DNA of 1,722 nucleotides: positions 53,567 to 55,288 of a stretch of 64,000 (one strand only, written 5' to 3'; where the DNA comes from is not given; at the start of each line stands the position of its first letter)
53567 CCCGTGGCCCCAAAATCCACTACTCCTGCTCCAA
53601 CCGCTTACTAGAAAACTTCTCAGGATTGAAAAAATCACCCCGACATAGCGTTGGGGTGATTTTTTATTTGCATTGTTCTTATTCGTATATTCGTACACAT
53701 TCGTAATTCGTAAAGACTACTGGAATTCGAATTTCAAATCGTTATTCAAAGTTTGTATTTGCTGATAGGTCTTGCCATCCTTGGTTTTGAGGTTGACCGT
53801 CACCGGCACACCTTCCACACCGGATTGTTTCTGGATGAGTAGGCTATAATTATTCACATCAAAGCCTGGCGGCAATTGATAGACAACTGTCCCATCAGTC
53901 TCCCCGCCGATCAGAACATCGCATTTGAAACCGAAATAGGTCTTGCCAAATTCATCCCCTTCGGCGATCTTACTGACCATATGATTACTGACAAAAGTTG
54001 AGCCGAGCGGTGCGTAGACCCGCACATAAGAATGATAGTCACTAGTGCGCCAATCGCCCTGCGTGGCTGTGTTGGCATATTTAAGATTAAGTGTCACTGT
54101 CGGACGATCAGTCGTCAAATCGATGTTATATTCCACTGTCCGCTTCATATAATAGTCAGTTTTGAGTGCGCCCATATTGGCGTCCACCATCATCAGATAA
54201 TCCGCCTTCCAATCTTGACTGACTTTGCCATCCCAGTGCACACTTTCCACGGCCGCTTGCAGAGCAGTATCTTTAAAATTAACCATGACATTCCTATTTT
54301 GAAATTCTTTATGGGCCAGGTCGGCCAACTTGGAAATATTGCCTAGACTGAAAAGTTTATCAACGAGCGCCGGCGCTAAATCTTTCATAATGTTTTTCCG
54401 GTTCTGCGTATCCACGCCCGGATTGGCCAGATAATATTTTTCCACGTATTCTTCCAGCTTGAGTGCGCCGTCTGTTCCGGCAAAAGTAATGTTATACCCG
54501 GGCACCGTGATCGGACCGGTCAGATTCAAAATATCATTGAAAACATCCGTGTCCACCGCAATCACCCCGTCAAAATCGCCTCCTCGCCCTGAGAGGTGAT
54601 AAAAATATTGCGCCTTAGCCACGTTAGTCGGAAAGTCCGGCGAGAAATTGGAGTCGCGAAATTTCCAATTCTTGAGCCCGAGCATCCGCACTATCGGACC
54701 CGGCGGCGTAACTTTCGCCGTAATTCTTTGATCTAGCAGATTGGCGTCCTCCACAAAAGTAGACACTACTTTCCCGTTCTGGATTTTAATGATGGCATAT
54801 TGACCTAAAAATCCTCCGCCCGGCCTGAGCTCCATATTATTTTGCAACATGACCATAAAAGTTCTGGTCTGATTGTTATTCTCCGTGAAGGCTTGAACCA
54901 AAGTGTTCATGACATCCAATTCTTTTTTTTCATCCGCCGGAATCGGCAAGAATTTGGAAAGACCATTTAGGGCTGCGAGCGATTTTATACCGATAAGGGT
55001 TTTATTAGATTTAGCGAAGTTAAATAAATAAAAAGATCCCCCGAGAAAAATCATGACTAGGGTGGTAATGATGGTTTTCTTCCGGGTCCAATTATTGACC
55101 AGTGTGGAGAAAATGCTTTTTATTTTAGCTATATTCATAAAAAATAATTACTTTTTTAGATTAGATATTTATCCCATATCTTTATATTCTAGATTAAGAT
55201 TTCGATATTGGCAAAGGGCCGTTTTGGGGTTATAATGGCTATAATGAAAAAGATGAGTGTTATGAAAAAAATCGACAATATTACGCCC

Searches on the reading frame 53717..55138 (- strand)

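Call 83: search_protein_families(library=pfam, proteins=[window:53717-55138:-], max_evalue=0.00001)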
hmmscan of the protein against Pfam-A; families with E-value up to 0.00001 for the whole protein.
window:53717-55138:- (473 aa): 1 family
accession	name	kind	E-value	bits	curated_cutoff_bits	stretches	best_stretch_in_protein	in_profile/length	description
PF13196.11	DUF4012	-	4.9e-25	89.2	28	1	90-215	2-127/144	Protein of unknown function (DUF4012)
